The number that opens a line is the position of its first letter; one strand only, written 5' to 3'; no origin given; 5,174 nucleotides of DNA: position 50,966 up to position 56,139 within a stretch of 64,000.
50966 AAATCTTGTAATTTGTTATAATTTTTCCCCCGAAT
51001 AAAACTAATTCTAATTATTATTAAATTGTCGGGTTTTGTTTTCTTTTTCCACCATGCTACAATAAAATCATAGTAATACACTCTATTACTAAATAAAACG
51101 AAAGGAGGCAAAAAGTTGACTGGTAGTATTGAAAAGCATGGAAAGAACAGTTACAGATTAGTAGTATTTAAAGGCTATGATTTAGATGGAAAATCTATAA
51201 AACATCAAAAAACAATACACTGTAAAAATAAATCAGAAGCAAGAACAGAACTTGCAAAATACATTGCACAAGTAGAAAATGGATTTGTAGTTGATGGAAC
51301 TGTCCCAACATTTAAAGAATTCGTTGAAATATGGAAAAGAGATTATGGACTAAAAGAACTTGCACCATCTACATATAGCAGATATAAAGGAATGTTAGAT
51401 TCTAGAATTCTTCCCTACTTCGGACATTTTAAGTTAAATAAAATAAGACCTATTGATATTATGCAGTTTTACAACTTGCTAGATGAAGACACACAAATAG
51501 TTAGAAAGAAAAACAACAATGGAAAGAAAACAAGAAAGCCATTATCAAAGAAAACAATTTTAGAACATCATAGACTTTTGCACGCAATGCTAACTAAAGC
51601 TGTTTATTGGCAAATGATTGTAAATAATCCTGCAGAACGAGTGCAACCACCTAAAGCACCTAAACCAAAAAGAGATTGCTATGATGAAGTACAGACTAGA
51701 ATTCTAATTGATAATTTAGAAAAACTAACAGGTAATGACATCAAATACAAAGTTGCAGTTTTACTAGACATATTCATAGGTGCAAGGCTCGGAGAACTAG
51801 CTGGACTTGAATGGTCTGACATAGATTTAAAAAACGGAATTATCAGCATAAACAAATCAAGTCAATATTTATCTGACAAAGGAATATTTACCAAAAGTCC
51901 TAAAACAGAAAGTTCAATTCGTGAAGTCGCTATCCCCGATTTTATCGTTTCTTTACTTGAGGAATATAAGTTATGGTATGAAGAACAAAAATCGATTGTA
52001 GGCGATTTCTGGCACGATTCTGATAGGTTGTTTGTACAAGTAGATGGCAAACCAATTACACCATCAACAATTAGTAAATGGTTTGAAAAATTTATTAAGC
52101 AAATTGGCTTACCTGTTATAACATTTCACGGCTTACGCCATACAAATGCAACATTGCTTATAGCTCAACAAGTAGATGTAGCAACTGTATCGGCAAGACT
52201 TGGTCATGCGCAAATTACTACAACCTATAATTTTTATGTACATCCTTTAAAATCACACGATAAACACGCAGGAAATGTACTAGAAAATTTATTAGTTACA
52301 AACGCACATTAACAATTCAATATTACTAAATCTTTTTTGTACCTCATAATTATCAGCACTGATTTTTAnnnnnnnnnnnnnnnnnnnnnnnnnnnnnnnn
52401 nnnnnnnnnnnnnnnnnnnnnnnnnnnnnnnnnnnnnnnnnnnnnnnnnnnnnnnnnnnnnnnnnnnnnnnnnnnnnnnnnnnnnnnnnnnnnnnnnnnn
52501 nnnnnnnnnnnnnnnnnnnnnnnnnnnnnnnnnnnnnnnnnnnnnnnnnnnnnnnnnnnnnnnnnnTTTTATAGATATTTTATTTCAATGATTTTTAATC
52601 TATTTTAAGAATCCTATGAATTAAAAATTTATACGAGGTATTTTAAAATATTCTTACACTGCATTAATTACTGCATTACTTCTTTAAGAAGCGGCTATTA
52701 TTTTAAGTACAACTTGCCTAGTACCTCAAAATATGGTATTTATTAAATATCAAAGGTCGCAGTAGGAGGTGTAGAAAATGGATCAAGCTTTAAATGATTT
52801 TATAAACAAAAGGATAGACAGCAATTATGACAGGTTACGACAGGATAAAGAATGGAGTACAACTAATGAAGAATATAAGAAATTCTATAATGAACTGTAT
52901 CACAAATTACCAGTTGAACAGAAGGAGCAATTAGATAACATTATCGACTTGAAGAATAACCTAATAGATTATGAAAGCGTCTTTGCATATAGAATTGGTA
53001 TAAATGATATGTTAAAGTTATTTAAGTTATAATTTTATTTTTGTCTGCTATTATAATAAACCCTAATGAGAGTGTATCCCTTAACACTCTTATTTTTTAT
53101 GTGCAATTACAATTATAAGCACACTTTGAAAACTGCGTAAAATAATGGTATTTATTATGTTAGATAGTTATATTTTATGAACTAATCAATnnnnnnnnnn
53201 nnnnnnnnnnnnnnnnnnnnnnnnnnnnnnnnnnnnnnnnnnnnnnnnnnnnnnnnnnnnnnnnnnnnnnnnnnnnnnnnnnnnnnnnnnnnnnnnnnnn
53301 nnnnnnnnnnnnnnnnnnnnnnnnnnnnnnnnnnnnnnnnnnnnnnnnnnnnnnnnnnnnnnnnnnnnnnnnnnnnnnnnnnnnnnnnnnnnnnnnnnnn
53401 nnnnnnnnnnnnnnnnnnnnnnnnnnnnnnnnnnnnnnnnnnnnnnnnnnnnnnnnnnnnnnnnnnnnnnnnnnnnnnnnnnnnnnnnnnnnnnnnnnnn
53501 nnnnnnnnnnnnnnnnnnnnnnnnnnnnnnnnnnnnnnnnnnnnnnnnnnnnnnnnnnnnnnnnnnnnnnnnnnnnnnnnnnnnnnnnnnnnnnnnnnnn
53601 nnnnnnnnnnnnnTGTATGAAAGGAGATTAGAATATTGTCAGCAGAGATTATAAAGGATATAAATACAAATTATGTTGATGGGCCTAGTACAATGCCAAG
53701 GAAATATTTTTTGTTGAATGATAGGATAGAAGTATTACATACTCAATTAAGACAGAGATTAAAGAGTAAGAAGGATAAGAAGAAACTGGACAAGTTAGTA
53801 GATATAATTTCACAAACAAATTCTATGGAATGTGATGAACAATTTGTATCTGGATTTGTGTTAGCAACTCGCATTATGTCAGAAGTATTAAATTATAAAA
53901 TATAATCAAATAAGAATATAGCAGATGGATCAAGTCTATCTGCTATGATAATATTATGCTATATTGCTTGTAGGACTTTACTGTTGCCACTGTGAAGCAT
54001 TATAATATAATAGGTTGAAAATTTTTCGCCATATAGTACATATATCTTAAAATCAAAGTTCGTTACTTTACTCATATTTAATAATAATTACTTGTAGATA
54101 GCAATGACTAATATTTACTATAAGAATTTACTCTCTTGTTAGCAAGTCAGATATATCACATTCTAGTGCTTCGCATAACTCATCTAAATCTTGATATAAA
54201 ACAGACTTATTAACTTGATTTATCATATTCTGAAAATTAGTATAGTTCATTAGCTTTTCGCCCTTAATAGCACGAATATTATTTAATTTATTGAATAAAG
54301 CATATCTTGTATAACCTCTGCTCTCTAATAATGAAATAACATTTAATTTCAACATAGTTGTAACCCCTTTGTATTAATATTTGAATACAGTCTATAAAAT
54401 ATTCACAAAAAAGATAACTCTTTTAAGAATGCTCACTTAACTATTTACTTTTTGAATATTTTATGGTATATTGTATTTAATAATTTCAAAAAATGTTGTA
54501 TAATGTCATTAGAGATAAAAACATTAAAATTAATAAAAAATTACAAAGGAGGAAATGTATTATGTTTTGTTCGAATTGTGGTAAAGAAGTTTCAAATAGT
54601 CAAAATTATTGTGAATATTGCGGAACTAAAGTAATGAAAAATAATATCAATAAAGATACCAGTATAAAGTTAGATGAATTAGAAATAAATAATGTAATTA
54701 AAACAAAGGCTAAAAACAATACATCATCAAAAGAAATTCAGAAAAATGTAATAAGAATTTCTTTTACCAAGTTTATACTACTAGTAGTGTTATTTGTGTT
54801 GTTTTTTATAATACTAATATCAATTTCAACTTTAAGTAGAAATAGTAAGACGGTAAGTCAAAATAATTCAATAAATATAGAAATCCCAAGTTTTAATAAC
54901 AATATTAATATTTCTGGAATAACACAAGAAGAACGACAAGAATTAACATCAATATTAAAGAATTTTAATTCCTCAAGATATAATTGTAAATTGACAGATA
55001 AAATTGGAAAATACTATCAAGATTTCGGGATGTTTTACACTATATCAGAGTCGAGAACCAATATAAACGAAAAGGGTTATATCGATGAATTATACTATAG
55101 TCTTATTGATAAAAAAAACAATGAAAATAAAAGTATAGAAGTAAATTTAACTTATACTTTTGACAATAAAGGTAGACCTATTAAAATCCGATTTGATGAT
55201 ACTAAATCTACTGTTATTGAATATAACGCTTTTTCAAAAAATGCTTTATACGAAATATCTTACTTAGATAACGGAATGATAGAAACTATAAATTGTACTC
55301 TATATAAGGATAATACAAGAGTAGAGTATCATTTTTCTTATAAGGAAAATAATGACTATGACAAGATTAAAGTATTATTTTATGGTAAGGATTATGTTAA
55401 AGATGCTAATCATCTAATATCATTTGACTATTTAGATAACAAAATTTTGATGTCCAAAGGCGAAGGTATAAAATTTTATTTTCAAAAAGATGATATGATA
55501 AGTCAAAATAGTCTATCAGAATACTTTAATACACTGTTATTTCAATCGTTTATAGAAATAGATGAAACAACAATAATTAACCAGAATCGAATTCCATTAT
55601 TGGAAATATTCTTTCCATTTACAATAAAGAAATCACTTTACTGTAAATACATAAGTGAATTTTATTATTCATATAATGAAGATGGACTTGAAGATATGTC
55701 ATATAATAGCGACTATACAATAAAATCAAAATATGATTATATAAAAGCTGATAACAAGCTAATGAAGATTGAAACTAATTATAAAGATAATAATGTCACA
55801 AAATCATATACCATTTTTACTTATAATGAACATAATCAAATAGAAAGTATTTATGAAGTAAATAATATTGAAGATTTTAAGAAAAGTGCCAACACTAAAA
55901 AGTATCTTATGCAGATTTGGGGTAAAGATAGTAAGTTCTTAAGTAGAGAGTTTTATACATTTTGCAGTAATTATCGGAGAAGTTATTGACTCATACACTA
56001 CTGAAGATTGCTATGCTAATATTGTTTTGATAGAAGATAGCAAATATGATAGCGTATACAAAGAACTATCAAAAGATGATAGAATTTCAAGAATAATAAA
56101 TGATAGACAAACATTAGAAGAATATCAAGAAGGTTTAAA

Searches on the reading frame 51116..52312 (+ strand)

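Call 3: search_protein_families(library=pfam, proteins=[window:51116-52312:+], max_evalue=1)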
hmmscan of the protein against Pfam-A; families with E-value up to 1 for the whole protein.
window:51116-52312:+ (398 aa): 3 families
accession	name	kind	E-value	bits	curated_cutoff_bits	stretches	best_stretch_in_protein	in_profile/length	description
PF00589.27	Phage_integrase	-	2.5e-26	92.9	27.1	1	193-380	7-171/172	Phage integrase family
PF14659.12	Phage_int_SAM_3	-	1.3e-18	67.4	22.6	1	65-120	1-55/58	Phage integrase, N-terminal SAM-like domain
PF13102.12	Phage_int_SAM_5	-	0.0033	18.2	22.3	1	66-173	2-95/98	Phage integrase SAM-like domain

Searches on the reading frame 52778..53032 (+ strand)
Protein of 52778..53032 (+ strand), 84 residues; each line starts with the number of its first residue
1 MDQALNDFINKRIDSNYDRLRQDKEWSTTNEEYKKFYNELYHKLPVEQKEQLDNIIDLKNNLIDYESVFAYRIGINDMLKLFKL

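Call 48: search_protein_families(library=pfam, proteins=[window:52778-53032:+], max_evalue=0.01)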
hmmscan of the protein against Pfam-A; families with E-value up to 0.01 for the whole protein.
window:52778-53032:+ (84 aa): 1 family
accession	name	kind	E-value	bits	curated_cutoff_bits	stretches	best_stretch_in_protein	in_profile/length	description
PF20648.2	DUF6809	-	1.4e-06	29.4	27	1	1-74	1-74/85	Family of unknown function (DUF6809)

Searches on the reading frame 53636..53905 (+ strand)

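Call 48: search_protein_families(library=pfam, proteins=[window:53636-53905:+], max_evalue=0.01)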
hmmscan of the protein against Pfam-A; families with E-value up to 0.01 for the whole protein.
window:53636-53905:+ (89 aa): 3 families
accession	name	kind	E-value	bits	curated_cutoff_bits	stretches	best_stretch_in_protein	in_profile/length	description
PF20648.2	DUF6809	-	4e-10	40.8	27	1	23-84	25-85/85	Family of unknown function (DUF6809)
PF17793.6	AHD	-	8.4e-05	22.9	27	1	35-70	6-40/61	ANC1 homology domain (AHD)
PF13610.12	DDE_Tnp_IS240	-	0.0059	17.2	27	1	3-64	71-132/139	DDE domain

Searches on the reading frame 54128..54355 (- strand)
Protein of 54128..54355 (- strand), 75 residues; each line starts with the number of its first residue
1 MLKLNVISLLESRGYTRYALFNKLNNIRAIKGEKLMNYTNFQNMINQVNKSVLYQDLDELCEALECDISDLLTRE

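Call 48: search_protein_families(library=pfam, proteins=[window:54128-54355:-], max_evalue=0.01)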
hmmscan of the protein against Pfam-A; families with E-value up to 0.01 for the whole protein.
window:54128-54355:- (75 aa): 1 family
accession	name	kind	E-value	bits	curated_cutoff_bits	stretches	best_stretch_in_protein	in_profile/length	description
PF13443.12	HTH_26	-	1.8e-05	25.3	22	1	36-74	22-60/63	Cro/C1-type HTH DNA-binding domain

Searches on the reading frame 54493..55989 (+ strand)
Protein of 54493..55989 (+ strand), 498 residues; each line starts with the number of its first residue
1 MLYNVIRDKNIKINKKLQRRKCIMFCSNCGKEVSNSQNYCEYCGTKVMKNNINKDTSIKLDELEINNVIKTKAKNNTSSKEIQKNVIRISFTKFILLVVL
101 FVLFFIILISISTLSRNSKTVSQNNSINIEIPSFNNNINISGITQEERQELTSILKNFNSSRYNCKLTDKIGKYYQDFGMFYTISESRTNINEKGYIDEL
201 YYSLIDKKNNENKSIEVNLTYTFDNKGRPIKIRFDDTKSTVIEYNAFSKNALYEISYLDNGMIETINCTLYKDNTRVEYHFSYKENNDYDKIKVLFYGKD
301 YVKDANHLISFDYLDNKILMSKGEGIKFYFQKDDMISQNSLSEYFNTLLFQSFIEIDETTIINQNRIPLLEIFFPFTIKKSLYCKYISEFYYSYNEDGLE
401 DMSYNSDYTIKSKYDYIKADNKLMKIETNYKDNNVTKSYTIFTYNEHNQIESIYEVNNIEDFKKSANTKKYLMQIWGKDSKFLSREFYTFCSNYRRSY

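Call 48: search_protein_families(library=pfam, proteins=[window:54493-55989:+], max_evalue=0.01)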
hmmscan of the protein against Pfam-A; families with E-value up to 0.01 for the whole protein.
window:54493-55989:+ (498 aa): 4 families
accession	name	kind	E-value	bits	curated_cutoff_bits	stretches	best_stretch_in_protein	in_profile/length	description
PF13240.11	Zn_Ribbon_1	-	1.6e-06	28.1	25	1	25-47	1-23/23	zinc-ribbon domain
PF13248.11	Zn_ribbon_3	-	0.00023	21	27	1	26-46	5-25/26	zinc-ribbon domain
PF12773.13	DZR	-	0.0021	18.6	27.3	1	26-47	1-22/45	Double zinc ribbon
PF01155.25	HypA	-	0.0077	16.7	28.9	0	16-64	63-111/112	Hydrogenase/urease nickel incorporation, metallochaperone, hypA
